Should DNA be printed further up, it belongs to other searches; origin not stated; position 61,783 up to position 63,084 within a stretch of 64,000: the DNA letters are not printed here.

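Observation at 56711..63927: Tandem array of five paralogous auxiliary-cluster radical SAM enzymes plus a B12-radical SAM and a GT2: candidate undescribed maturation system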

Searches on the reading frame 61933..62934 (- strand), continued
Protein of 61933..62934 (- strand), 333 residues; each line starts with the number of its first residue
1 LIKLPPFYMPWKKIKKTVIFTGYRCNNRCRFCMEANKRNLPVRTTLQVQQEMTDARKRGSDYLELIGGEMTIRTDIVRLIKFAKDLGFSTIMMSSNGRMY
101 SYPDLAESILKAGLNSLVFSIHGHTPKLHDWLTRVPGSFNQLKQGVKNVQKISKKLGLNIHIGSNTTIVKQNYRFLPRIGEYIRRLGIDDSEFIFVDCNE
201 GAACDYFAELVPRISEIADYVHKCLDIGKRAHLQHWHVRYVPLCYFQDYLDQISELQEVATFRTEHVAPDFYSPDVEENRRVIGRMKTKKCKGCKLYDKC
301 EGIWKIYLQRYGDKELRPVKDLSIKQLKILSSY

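Call 43: find_homologous_proteins(query=L006:433-1926:+, max_evalue=0.00001)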
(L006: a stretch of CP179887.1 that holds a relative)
Query L006:433-1926:+ (497 aa): 31 proteins with E <= 0.00001 among 8000 candidates.
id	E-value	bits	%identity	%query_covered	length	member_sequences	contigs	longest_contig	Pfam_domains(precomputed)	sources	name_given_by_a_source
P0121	7.6e-298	1006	94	100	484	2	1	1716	-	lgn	-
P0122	2.5e-232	790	64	100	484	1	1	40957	-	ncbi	-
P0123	2.1e-200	685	65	99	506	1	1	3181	-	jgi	-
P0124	1.3e-167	577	59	69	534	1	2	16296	-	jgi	-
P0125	4.2e-147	509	71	68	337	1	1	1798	-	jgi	-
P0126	7.0e-140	485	77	58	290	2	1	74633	-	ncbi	-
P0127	6.1e-137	476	68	65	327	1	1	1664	-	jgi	-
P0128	1.2e-122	428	64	65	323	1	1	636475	-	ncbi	-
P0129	4.7e-119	417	60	68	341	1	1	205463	-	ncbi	-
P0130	3.7e-108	381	56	66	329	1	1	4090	-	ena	-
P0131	2.3e-107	378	56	68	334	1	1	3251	-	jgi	jgi:hypothetical protein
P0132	1.1e-106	376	45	70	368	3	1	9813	-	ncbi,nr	ncbi:hypothetical protein J7K97_01790, partial [Candidatus Aerophobetes bacterium]|nr:hypothetical p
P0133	5.3e-106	374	55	66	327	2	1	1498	-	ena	-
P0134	1.4e-93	333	52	64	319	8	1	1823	-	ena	-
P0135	3.5e-93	331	54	65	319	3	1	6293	-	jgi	-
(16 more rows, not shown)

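Call 44: search_protein_families(library=ncbifam, proteins=[L083:10001-10936:+, L072:10001-10918:+, L047:10001-10906:+, L069:10001-10888:+], max_evalue=1e-20)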
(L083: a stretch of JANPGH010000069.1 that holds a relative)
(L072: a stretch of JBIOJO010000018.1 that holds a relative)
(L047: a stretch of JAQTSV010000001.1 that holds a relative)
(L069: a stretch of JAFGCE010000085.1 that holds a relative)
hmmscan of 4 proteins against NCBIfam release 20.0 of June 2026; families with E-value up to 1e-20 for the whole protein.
L083:10001-10936:+ (312 aa): 2 families
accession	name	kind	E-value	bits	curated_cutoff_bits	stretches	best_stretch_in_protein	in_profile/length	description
NF038332.1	rSAM_rare_HxsC4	exception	2e-34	119.2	500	1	8-237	10-243/335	radical SAM protein HxsC4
TIGR03977.1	rSAM_pair_HxsC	equivalog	2.4e-21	75.9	267.9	0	15-245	28-260/292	His-Xaa-Ser system radical SAM maturase HxsC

L072:10001-10918:+ (306 aa): 2 families
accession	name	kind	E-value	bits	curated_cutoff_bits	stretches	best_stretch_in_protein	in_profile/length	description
NF038332.1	rSAM_rare_HxsC4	exception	2.9e-36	125.3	500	1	4-234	12-246/335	radical SAM protein HxsC4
TIGR03977.1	rSAM_pair_HxsC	equivalog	5e-22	78.1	267.9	1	9-239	28-260/292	His-Xaa-Ser system radical SAM maturase HxsC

L047:10001-10906:+ (302 aa): 3 families
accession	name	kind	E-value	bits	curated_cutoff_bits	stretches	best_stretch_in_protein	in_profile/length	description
NF038332.1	rSAM_rare_HxsC4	exception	2.9e-40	138.4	500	1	6-300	18-333/335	radical SAM protein HxsC4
TIGR04545.1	rSAM_ahbD_hemeb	equivalog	1.7e-25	90.2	500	1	10-185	8-182/339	heme b synthase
TIGR03977.1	rSAM_pair_HxsC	equivalog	1.8e-24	86.2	267.9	1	5-227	28-251/292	His-Xaa-Ser system radical SAM maturase HxsC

L069:10001-10888:+ (296 aa): 8 families
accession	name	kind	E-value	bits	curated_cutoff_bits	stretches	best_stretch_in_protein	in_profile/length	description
NF038332.1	rSAM_rare_HxsC4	exception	1e-42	146.5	500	1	5-295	16-326/335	radical SAM protein HxsC4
TIGR03977.1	rSAM_pair_HxsC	equivalog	1.9e-29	102.5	267.9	1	5-236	27-259/292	His-Xaa-Ser system radical SAM maturase HxsC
TIGR04545.1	rSAM_ahbD_hemeb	equivalog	1.5e-27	96.9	500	1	11-201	8-197/339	heme b synthase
TIGR02668.1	moaA_archaeal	equivalog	1.8e-26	92.8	325.25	1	6-223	13-225/303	GTP 3',8-cyclase MoaA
NF001199.0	PRK00164.2-1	equivalog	1.1e-24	87.1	231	1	7-163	16-171/308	GTP 3',8-cyclase MoaA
TIGR04546.1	rSAM_ahbC_deAc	equivalog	5.4e-24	84.7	650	1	8-167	44-200/390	12,18-didecarboxysiroheme deacetylase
TIGR04054.1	rSAM_NirJ1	equivalog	1.1e-23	83.5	650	1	10-172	43-202/387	putative heme d1 biosynthesis radical SAM protein NirJ1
TIGR04055.1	rSAM_NirJ2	equivalog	3.3e-23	82.7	500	1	12-188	9-182/326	putative heme d1 biosynthesis radical SAM protein NirJ2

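Call 46: predict_structure(alignment_id=A2)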
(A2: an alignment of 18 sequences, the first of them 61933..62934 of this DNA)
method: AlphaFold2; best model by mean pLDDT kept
length: 333 residues; sequences in the alignment: 18
mean_pLDDT: 88.6   pTM: 0.88
mean pLDDT of the five models: 88.6, 88.2, 88.0, 86.3, 84.2
residues with pLDDT >= 90: 222; 70-90: 78; 50-70: 22; < 50: 11
segments of 3 or more residues with pLDDT < 50: 1-9
pLDDT, mean of each block of 10 residues (from residue 1): 39 88 75 69 88 96 77 83 98 90 95 96 96 93 97 97 97 98 98 92 92 97 98 95 94 90 84 80 74 89 84 92 94 80
secondary structure, 60 per line:
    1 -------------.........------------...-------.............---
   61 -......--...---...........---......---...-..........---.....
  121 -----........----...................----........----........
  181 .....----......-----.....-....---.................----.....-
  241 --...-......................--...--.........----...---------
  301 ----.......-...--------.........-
elements in order: E14-22 H45-57 E62-67 H76-86 E90-95 H103-112 E116-120 H126-133 H138-156 E161-168 H173-185 E190-195 H201-205 H207-210 H214-230 E235-239 H247-252 H254-261 E262-268 E271-273 H276-284 H305-311 H324-332

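Call 50: fold_search(model_id=the predicted structure, library=pdb)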
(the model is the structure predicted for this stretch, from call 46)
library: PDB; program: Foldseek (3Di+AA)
matches with E <= 10: 1929; with E <= 0.001: 287
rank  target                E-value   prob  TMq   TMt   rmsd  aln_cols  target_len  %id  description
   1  7vob                  2.4e-12  1.00  0.59  0.60   4.7       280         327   18  The crystal structure of a Radical SAM Enzyme BlsE involved in the Biosynthesis of Blasticidin S (released 2022-05-04)
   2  7tom                  2.0e-11  1.00  0.53  0.36   3.5       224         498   20  X-ray crystal structure of glycerol dibiphytanyl glycerol tetraether - macrocyclic archaeol synthase (GDGT-MAS) from Met (released 2022-08-31)
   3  7tol                  4.6e-11  1.00  0.54  0.38   3.3       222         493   21  X-ray crystal structure of glycerol dibiphytanyl glycerol tetraether - macrocyclic archaeol synthase (GDGT-MAS) from Met (released 2022-08-31)
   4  6efn                  1.7e-10  1.00  0.58  0.51   4.6       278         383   17  Structure of a RiPP maturase, SkfB (released 2018-10-24)
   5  6q2p_B                2.0e-10  1.00  0.56  0.63  11.1       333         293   13  Crystal structure of mouse viperin bound to cytidine triphosphate and S-adenosylhomocysteine (released 2020-01-22)
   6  5v1t_A                2.6e-10  1.00  0.64  0.51   5.7       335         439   15  Crystal structure of Streptococcus suis SuiB bound to precursor peptide SuiA (released 2017-08-30)
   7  5v1q_B                3.5e-10  1.00  0.66  0.51   6.4       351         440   16  Crystal structure of Streptococcus suis SuiB (released 2017-08-30)
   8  5vsl_A                5.9e-10  1.00  0.55  0.68   2.9       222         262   15  Crystal structure of viperin with bound [4Fe-4S] cluster and S-adenosylhomocysteine (SAH) (released 2017-06-14)
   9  9dfn                  9.4e-10  1.00  0.56  0.65  10.8       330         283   14  X-ray crystal structure of the second viperin-like enzyme from Trichoderma virens with bound CTP and SAM (released 2025-02-19)
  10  5v1s_A                1.1e-09  1.00  0.64  0.52   6.2       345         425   16  Crystal structure of Streptococcus suis SuiB bound to S-adenosylmethionine (released 2017-08-30)
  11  5vsl_B                1.3e-09  1.00  0.55  0.70   2.8       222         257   15  Crystal structure of viperin with bound [4Fe-4S] cluster and S-adenosylhomocysteine (SAH) (released 2017-06-14)
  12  5vsm_A                1.4e-09  1.00  0.55  0.70   2.8       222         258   15  Crystal structure of viperin with bound [4Fe-4S] cluster, 5'-deoxyadenosine, and L-methionine (released 2017-06-14)
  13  1tv7_A                2.4e-09  1.00  0.49  0.50   4.3       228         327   18  Structure of the S-adenosylmethionine dependent Enzyme MoaA (released 2004-08-31)
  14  9dfw_B                3.2e-09  1.00  0.55  0.61  10.7       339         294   13  X-ray crystal structure of an engineered Viperin-like enzyme from T. virens with bound CTP and SAM (released 2025-02-12)
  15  2fb2_B                3.6e-09  1.00  0.49  0.50   4.6       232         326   18  Structure of the MoaA Arg17/266/268/Ala triple mutant (released 2006-05-09)
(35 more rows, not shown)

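Call 51: search_protein_families(library=pfam, proteins=[L006:433-1926:+, L006:3161-3757:+], max_evalue=0.01)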
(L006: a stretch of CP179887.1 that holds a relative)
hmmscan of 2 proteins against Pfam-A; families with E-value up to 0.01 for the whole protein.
L006:433-1926:+ (497 aa): 0 families

L006:3161-3757:+ (198 aa): 0 families

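Call 66: find_encoding_contigs(protein=P0121, flank=10000, max_places=4)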
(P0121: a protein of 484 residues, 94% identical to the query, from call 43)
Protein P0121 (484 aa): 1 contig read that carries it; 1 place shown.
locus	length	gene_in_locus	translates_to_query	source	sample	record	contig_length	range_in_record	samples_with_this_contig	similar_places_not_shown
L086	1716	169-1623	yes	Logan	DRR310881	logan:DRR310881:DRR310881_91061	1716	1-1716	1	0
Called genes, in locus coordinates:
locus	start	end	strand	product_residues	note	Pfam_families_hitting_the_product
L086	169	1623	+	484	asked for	-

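Call 67: find_encoding_contigs(protein=P0122, flank=10000, max_places=2)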
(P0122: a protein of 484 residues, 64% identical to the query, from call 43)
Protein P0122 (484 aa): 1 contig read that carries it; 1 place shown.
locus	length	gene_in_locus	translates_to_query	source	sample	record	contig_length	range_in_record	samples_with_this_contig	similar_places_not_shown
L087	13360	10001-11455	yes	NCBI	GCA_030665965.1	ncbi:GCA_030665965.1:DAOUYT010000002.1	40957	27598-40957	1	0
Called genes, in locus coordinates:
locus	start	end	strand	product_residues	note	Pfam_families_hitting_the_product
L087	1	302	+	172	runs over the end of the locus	PF04350:PilO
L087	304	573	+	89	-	-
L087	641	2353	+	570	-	PF05157:MshEN, PF00437:T2SSE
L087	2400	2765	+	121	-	PF00072:Response_reg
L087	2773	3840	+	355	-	PF00437:T2SSE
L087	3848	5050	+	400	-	PF28597:T2SSF_N, PF00482:T2SSF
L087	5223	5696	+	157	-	PF07963:N_methyl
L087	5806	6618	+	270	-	PF06750:A24_N_bact, PF01478:Peptidase_A24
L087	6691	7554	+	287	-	PF04467:DUF483 (weak)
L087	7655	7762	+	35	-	-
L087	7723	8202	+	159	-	PF27806:HxsD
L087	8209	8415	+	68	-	-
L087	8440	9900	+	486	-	PF13353:Fer4_12, PF04055:Radical_SAM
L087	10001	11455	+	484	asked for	-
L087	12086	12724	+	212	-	-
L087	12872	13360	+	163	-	?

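Call 69: search_protein_families(library=padloc, proteins=[window:61933-62934:-, L006:433-1926:+, L007:3131-3607:+], max_evalue=0.001)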
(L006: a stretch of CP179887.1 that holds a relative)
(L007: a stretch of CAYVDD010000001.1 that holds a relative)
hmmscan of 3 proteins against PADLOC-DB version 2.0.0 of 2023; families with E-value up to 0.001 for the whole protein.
window:61933-62934:- (333 aa): 3 families
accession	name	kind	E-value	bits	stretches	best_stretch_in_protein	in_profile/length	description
PDLC02903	pVip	-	4.8e-13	47.2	1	23-174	8-151/257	Viperins not associated with kinases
PDLC02904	pVip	-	5.3e-11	40.5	1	24-174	12-155/262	Viperins associated with kinases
PDLC02905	pVip-kinase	-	0.00033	18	1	24-99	191-271/474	Viperin-kinase fusion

L006:433-1926:+ (497 aa): 0 families

L007:3131-3607:+ (158 aa): 0 families

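Call 72: search_protein_families(library=pfam, proteins=[L080:16833-19496:-, L069:15287-16468:-, L007:2208-3020:+, L007:3614-3820:+, L007:13867-15771:+, L069:12292-12933:-], max_evalue=0.01)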
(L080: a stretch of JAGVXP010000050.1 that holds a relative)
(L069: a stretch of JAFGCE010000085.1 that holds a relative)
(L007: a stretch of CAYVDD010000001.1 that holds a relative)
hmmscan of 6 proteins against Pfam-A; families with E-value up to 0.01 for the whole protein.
L080:16833-19496:- (887 aa): 3 families
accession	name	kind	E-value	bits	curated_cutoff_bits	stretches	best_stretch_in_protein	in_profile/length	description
PF06819.16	Arc_PepC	-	9e-12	45.6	23.4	1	238-330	10-105/110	Archaeal Peptidase A24 C-terminal Domain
PF13231.12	PMT_2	-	5.2e-10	40.2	26.1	1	478-634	5-159/160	Dolichyl-phosphate-mannose-protein mannosyltransferase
PF01478.23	Peptidase_A24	-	0.0026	18.6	26.5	1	9-126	3-101/104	Type IV leader peptidase family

L069:15287-16468:- (393 aa): 2 families
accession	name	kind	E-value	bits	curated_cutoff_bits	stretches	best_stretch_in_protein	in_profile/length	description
PF06819.16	Arc_PepC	-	1.3e-05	25.8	23.4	1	261-352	10-97/110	Archaeal Peptidase A24 C-terminal Domain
PF01478.23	Peptidase_A24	-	0.00059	20.7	26.5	1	13-130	5-102/104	Type IV leader peptidase family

L007:2208-3020:+ (270 aa): 2 families
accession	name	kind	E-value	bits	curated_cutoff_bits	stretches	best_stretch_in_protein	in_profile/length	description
PF06750.18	A24_N_bact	-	1.6e-32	111.8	23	1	11-93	1-83/84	Bacterial Peptidase A24 N-terminal domain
PF01478.23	Peptidase_A24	-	6e-13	49.6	26.5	1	114-224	2-103/104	Type IV leader peptidase family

L007:3614-3820:+ (68 aa): 0 families

L007:13867-15771:+ (634 aa): 0 families

L069:12292-12933:- (213 aa): 0 families

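Call 86: search_protein_representatives(protein=window:61933-62934:-)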
Query: 333 residues. Proteins with E-value up to 0.001 (for the whole library): 13778; up to 1e-10: 4383; up to 1e-30: 580. The best 150 are listed.
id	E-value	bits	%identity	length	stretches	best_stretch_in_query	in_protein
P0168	5.8e-137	472.6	44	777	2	13-318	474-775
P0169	3.6e-125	433.8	59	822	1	12-327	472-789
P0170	2.3e-114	398.3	40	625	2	4-320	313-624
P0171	4.8e-109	380.8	41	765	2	12-310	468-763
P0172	4.9e-103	361.0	53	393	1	12-319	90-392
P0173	1.2e-100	353.2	30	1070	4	15-255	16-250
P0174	1.1e-99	350.0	43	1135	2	15-323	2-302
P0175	9.6e-97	340.3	50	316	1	14-320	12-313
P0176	3.9e-94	331.8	30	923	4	15-320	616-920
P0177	1.2e-93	330.2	48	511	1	14-320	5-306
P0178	1.9e-91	323.0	28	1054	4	19-325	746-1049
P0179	2.3e-91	322.7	46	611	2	14-310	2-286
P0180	9.4e-91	320.7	51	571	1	13-316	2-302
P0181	4.7e-90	318.3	51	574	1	22-322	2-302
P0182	4.7e-90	318.3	54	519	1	22-309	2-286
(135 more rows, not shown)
